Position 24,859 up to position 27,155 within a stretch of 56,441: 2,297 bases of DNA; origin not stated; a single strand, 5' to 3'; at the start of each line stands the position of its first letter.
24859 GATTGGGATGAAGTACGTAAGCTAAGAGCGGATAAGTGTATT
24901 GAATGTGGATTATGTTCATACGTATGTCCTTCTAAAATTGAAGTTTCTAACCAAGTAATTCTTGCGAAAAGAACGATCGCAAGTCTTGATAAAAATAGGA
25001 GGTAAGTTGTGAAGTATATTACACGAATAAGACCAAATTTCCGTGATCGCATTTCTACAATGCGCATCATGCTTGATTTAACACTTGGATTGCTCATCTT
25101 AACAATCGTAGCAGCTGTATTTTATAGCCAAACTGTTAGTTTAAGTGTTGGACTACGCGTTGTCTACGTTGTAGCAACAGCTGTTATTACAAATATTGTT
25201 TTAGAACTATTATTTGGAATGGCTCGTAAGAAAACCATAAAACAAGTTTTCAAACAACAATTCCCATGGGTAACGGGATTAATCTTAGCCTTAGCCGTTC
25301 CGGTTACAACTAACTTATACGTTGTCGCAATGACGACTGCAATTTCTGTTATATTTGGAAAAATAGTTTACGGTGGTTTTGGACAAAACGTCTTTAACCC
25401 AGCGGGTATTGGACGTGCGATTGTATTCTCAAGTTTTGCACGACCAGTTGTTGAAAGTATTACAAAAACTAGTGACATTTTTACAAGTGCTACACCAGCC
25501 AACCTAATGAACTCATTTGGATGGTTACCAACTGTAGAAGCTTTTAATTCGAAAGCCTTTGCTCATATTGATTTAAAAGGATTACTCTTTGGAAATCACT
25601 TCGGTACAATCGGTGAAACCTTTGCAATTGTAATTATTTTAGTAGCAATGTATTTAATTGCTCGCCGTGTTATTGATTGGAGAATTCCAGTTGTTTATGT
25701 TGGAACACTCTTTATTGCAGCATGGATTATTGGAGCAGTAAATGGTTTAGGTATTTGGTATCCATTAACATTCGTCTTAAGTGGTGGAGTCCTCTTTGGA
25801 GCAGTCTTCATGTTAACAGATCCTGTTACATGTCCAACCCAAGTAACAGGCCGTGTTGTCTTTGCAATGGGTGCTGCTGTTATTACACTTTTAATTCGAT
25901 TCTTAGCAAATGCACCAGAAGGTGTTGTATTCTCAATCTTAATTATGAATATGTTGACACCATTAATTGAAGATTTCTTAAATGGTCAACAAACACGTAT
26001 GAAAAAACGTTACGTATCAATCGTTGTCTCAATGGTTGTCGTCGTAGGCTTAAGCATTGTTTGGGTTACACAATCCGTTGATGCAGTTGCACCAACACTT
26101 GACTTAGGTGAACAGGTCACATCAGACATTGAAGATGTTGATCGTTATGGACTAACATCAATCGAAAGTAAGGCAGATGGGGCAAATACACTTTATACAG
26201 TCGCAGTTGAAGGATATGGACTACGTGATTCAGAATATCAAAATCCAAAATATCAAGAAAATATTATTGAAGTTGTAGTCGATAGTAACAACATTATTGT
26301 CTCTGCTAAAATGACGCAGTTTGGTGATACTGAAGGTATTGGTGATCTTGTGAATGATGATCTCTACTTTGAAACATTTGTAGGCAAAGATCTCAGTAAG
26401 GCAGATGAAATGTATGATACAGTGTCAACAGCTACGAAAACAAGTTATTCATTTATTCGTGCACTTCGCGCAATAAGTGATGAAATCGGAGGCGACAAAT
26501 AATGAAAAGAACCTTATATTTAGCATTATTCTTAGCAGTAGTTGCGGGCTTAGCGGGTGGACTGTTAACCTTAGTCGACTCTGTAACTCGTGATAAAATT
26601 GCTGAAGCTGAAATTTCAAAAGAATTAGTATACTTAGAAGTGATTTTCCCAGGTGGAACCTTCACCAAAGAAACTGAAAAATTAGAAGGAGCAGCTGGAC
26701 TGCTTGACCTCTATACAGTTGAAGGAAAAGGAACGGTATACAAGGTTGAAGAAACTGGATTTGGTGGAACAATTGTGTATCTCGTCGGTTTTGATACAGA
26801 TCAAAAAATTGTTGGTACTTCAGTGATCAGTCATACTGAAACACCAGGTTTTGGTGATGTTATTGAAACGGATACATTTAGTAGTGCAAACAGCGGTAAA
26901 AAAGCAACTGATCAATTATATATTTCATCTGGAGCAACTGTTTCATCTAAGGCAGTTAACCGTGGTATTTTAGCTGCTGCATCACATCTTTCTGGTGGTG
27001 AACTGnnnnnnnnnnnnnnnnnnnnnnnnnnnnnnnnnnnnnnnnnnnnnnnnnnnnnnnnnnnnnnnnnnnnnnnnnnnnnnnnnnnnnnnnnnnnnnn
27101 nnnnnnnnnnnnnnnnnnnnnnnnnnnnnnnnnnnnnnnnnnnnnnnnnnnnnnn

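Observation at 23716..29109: Re-wired Rnf operon: three extracytoplasmic FMN-binding modules, a Cys-rich micro-protein and a minimal RnfB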

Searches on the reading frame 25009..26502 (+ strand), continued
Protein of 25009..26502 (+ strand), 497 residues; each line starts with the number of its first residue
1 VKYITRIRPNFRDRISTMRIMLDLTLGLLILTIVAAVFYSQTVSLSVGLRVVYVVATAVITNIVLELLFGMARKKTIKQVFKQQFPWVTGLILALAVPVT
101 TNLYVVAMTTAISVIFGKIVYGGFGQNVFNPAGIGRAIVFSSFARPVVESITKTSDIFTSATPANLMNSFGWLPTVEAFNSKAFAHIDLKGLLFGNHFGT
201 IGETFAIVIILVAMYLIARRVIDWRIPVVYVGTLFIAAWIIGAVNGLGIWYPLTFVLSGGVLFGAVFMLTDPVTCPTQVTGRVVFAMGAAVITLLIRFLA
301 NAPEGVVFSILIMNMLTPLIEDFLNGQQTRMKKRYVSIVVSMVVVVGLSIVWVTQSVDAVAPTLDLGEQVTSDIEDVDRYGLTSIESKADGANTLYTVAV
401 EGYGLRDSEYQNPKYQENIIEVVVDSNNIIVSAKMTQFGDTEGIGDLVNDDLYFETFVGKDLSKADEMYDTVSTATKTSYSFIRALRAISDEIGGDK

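Call 25: find_encoding_contigs(protein=P0114, flank=10000, max_places=1)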
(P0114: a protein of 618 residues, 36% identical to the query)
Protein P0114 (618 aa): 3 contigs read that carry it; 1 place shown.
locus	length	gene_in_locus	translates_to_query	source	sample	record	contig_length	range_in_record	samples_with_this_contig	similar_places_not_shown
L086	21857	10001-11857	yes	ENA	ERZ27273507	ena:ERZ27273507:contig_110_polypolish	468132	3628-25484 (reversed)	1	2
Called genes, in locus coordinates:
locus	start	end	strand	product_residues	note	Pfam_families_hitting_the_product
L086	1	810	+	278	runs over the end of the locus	PF01370:Epimerase, PF02719:Polysacc_synt_2 (faint), PF04321:RmlD_sub_bind, PF07993:NAD_binding_4, PF01073:3Beta_HSD, PF16363:GDP_Man_Dehyd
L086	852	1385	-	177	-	PF00857:Isochorismatase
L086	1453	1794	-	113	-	PF08761:dUTPase_2 (faint), PF03819:MazG (weak)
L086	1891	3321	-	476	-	PF12229:PG_binding_4, PF03734:YkuD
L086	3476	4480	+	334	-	PF00056:Ldh_1_N, PF02866:Ldh_1_C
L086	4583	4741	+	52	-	-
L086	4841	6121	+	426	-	PF01595:CNNM, PF00571:CBS, PF03471:CorC_HlyC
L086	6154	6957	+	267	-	PF03631:Virul_fac_BrkB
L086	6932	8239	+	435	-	PF01938:TRAM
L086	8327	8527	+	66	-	-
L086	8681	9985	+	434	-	PF13375:RnfC_N, PF01512:Complex1_51K, PF10531:SLBB, PF13534:Fer4_17 (faint), PF13237:Fer4_10 (weak), PF14697:Fer4_21 (weak), PF12838:Fer4_7, PF13187:Fer4_9 (weak), +4 more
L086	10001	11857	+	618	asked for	PF03116:NQR2_RnfD_RnfE, PF04205:FMN_bind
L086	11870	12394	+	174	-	PF04205:FMN_bind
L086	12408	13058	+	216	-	PF02508:Rnf-Nqr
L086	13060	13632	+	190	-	PF02508:Rnf-Nqr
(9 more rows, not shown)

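Call 26: find_encoding_contigs(protein=P0021, flank=10000, max_places=1)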
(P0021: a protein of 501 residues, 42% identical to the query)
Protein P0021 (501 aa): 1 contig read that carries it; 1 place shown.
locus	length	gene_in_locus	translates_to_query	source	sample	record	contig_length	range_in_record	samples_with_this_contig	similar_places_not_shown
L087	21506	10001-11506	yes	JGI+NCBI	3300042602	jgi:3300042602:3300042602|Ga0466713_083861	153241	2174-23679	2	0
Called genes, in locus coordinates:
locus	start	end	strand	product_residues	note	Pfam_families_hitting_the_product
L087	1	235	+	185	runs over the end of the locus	PF00929:RNase_T, PF16473:Rv2179c-like (faint)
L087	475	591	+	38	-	-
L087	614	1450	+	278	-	PF00892:EamA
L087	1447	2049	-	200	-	PF01205:Impact_N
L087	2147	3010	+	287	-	PF02645:DegV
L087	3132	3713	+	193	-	PF14196:ATC_hydrolase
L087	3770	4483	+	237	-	-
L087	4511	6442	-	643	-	PF00884:Sulfatase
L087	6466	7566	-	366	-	PF02424:ApbE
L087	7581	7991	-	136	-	-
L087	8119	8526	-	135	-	-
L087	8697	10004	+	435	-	PF13375:RnfC_N, PF01512:Complex1_51K, PF10531:SLBB, PF13237:Fer4_10, PF14697:Fer4_21 (weak), PF12838:Fer4_7 (weak), PF13183:Fer4_8 (weak), PF13187:Fer4_9 (weak), +2 more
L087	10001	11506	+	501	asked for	PF03116:NQR2_RnfD_RnfE, PF04205:FMN_bind (weak)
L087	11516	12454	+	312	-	PF04205:FMN_bind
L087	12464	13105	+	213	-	PF02508:Rnf-Nqr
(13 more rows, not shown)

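Call 60: predict_structure(alignment_id=A2)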
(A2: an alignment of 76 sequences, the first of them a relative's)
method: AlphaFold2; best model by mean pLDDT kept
length: 497 residues; sequences in the alignment: 76
mean_pLDDT: 82.8   pTM: 0.79
mean pLDDT of the five models: 82.8, 81.3, 78.0, 77.7, 76.6
residues with pLDDT >= 90: 173; 70-90: 259; 50-70: 38; < 50: 27
segments of 3 or more residues with pLDDT < 50: 1-12, 150-160
pLDDT, mean of each block of 10 residues (from residue 1): 42 70 93 92 87 95 93 90 90 88 90 83 64 80 56 46 81 86 75 80 86 93 93 96 91 90 91 81 94 94 87 88 71 84 95 92 72 76 85 88 76 81 88 87 73 83 80 80 88 68
secondary structure, 60 per line:
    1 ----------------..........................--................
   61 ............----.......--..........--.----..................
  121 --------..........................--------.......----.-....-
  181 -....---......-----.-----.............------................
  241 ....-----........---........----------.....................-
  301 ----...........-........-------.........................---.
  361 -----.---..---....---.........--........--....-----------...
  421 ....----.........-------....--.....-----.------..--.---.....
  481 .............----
elements in order: H17-42 H45-72 H77-83 H86-95 H103-120 H129-154 H163-169 H176-179 H182-185 H189-194 H206-218 H225-244 H250-257 H261-268 H279-299 H305-315 H317-324 H332-356 H375-378 E382-390 E393-400 H403-406 E418-424 E429-437 H445-448 H451-455 H476-493

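Call 64: fold_search(model_id=the predicted structure, library=pdb)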
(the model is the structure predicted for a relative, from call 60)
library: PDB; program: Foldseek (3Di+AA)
matches with E <= 10: 464; with E <= 0.001: 15
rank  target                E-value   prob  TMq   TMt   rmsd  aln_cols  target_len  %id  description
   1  9eri_D                3.3e-13  1.00  0.50  0.75   4.4       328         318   30  Cryo-EM structure of sodium pumping Rnf complex from Acetobacterium woodii bound to NADH (released 2025-03-05)
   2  7zc6_D                2.3e-12  1.00  0.52  0.82   3.7       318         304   34  Na+ - translocating ferredoxin: NAD+ reductase (Rnf) of C. tetanomorphum (released 2022-09-28)
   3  8ahx_D                3.9e-11  1.00  0.52  0.73   4.7       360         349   25  Cryo-EM structure of the nitrogen-fixation associated NADH:ferredoxin oxidoreductase RNF from Azotobacter vinelandii (released 2023-11-01)
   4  8a1x_B                7.6e-11  1.00  0.50  0.62   6.4       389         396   22  Sodium pumping NADH-quinone oxidoreductase with inhibitor DQA (released 2023-06-14)
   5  9lrr_B                1.2e-10  1.00  0.50  0.60   6.2       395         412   21  Cryo-EM structure of Na+-translocating NADH-ubiquinone oxidoreductase NqrB-G141A mutant from Vibrio cholerae with boun (released 2025-04-23)
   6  8acw_B                1.6e-10  1.00  0.51  0.66   6.2       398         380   22  X-ray structure of Na+-NQR from Vibrio cholerae at 3.4 A resolution (released 2023-07-12)
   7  8a1t_B                2.5e-10  1.00  0.51  0.63   6.0       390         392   23  Sodium pumping NADH-quinone oxidoreductase (released 2023-06-14)
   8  7xk3_B                3.1e-10  1.00  0.49  0.62   6.7       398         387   21  Cryo-EM structure of Na+-pumping NADH-ubiquinone oxidoreductase from Vibrio cholerae, state 1 (released 2022-07-20)
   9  8ad0_B                3.4e-10  1.00  0.51  0.64   6.9       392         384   22  X-ray structure of Na+-NQR from Vibrio cholerae in different conformation at 3.1 A (released 2023-07-12)
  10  7xk6_B                3.8e-10  1.00  0.52  0.62   5.8       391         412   22  Cryo-EM structure of Na+-pumping NADH-ubiquinone oxidoreductase from Vibrio cholerae, with aurachin D-42 (released 2022-07-20)
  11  8evu_B                4.4e-10  1.00  0.51  0.61   5.6       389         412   22  Cryo EM structure of Vibrio cholerae NQR (released 2022-11-16)
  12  9uuu_B                7.1e-10  1.00  0.51  0.65   5.7       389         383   22  Cryo-EM structure of Na+-translocating NADH-ubiquinone oxidoreductase from Vibrio cholerae reduced by NADH (released 2025-06-25)
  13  8a1v_B                9.2e-10  1.00  0.52  0.64   5.9       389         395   23  Sodium pumping NADH-quinone oxidoreductase with substrate Q2 (released 2023-06-14)
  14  8rbq_D                1.3e-09  1.00  0.45  0.70   7.8       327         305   25  Cryo-EM structure of the NADH:ferredoxin oxidoreductase RNF from Azotobacter vinelandii, dithionite reduced (released 2024-06-26)
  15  9ud3_B                2.6e-09  1.00  0.49  0.62   6.0       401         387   21  Cryo-EM structure of Na+-translocating NADH-ubiquinone oxidoreductase NqrB-T236Y mutant from Vibrio cholerae (released 2025-06-25)
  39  6zgs_B                1.2e-01  0.28  0.16  0.20  18.8       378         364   15  Crystal structure of a MFS transporter with bound 3-phenylpropanoic acid at 2.39 Angstroem resolution (released 2021-10-20)
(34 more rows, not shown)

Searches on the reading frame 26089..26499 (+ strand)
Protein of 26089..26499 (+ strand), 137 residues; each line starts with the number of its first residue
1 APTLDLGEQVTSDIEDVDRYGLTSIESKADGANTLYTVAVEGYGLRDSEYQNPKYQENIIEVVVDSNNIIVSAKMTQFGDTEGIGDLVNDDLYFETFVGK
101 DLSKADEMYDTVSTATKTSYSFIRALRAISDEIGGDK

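Call 38: search_protein_families(library=pfam, proteins=[window:26089-26499:+], max_evalue=0.01)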
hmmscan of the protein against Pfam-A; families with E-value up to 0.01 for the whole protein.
window:26089-26499:+ (137 aa): 1 family
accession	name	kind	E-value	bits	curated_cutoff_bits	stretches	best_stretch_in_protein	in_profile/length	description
PF04205.19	FMN_bind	-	4.9e-06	27.5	22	1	60-128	8-74/77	FMN-binding domain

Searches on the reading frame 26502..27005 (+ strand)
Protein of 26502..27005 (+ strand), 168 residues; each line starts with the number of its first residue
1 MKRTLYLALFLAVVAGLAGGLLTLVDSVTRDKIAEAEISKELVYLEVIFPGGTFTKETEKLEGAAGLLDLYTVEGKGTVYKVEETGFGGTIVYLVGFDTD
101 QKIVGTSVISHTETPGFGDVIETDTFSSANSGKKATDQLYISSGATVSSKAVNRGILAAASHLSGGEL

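Call 38: search_protein_families(library=pfam, proteins=[window:26502-27005:+], max_evalue=0.01)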
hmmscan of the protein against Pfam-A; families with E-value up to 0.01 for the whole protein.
window:26502-27005:+ (168 aa): 1 family
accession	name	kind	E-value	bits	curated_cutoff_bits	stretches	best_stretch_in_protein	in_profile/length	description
PF04205.19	FMN_bind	-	2.7e-14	54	22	1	86-159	1-75/77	FMN-binding domain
